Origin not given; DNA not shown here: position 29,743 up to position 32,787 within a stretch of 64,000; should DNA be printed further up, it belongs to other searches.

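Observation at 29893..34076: Zincin-motif giant protein translationally coupled to a stand-alone diadenylate cyclase: candidate cyclic-dinucleotide conflict system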

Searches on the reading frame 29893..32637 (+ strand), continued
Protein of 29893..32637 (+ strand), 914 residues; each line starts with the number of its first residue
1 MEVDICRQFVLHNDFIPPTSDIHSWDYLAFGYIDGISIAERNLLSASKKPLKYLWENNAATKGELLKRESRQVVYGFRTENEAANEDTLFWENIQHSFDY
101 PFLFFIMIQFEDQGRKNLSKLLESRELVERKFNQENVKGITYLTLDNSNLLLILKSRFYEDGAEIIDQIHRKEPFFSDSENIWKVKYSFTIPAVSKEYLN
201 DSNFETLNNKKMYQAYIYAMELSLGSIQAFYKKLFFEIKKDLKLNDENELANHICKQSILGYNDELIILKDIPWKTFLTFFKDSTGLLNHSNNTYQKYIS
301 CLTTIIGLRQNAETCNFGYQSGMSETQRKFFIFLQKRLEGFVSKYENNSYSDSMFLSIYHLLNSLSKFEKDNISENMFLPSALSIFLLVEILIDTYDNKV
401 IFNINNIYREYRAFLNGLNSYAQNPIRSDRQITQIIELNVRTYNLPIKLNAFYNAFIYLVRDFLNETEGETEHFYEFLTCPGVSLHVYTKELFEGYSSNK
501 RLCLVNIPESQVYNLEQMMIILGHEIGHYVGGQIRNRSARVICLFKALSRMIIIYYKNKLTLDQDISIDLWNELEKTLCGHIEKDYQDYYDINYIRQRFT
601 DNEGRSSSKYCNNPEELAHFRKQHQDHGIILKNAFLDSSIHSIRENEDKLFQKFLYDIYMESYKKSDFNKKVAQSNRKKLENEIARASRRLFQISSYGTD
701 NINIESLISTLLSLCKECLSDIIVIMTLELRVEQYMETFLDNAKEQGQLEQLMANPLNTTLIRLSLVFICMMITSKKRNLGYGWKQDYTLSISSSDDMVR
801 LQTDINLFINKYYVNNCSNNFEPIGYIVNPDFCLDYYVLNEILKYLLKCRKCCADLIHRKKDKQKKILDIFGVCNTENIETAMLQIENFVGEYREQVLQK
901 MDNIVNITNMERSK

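Call 84: search_protein_families(library=pfam, alignment_id=A6, max_evalue=0.00001)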
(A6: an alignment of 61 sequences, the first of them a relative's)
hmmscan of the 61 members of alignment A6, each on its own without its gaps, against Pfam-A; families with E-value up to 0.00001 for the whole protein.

A. member 1, L011:70-450:+ (127 aa): 1 family
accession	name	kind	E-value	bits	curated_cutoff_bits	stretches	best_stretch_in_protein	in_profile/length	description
PF13560.12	HTH_31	-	2.7e-07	31.2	27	1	34-73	2-42/64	Helix-turn-helix domain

B. families by the number of members that match (of 61 scanned): 77 families (the first 25 are shown)
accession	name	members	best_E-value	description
PF00072.30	Response_reg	4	1e-26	Response regulator receiver domain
PF00005.33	ABC_tran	3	1.8e-35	ABC transporter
PF00535.33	Glycos_transf_2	2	3.7e-45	Glycosyl transferase family 2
PF00486.34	Trans_reg_C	2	1.1e-23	Transcriptional regulatory protein, C terminal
PF04055.27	Radical_SAM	2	2.9e-17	Radical SAM superfamily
PF13641.12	Glyco_tranf_2_3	2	1.5e-13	Glycosyltransferase like family 2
PF04542.20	Sigma70_r2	2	5.1e-10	Sigma-70 region 2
PF02350.25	Epimerase_2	1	1.7e-121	UDP-N-acetylglucosamine 2-epimerase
PF16654.10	DAPDH_C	1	7.1e-82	Diaminopimelic acid dehydrogenase C-terminal domain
PF01855.24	POR_N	1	2.2e-78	Pyruvate flavodoxin/ferredoxin oxidoreductase, thiamine diP-bdg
PF01078.27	Mg_chelatase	1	4.7e-77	Magnesium chelatase, subunit ChlI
PF00742.24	Homoserine_dh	1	3.9e-64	Homoserine dehydrogenase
PF00696.33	AA_kinase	1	4e-58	Amino acid kinase family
PF14277.12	DUF4364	1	5.7e-58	Domain of unknown function (DUF4364)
PF03462.23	PCRF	1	2.6e-53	PCRF domain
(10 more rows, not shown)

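Call 87: search_protein_families(library=pfam, proteins=[L001:7719-7910:+, L003:7719-7916:+, L004:7707-7898:+, L007:7722-7910:+, L009:5714-5911:+, L011:4449-4649:+, L014:548-754:+, L015:5682-5888:+, L033:3103-3324:+], max_evalue=1)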
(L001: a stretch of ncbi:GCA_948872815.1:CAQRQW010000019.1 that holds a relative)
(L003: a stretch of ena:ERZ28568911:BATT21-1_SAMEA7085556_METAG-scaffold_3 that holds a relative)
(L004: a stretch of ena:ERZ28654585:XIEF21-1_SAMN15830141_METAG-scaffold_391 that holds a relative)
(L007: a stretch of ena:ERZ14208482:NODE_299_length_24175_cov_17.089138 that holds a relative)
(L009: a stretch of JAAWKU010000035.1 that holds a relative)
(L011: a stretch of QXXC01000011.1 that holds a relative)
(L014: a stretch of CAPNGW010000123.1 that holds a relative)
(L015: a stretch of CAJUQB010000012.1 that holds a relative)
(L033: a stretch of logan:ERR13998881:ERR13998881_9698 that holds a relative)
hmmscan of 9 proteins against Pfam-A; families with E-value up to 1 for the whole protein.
L001:7719-7910:+ (64 aa): 1 family
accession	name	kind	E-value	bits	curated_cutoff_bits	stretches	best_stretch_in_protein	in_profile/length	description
PF16189.11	Creatinase_N_2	-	0.023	15.1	29.7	1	7-60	59-111/161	Creatinase/Prolidase N-terminal domain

L003:7719-7916:+ (66 aa): 0 families

L004:7707-7898:+ (64 aa): 0 families

L007:7722-7910:+ (63 aa): 0 families

L009:5714-5911:+ (66 aa): 0 families

L011:4449-4649:+ (67 aa): 1 family
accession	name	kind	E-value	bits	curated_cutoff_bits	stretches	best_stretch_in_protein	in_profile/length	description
PF14371.13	DUF4412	-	0.066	13.4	21.6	1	8-49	44-83/191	Domain of unknown function (DUF4412)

L014:548-754:+ (69 aa): 0 families

L015:5682-5888:+ (69 aa): 0 families

L033:3103-3324:+ (74 aa): 0 families

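Call 98: search_protein_families(library=phrogs, proteins=[window:29893-32634:+], max_evalue=0.01)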
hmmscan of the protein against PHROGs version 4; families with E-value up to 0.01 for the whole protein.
window:29893-32634:+ (914 aa): 0 families
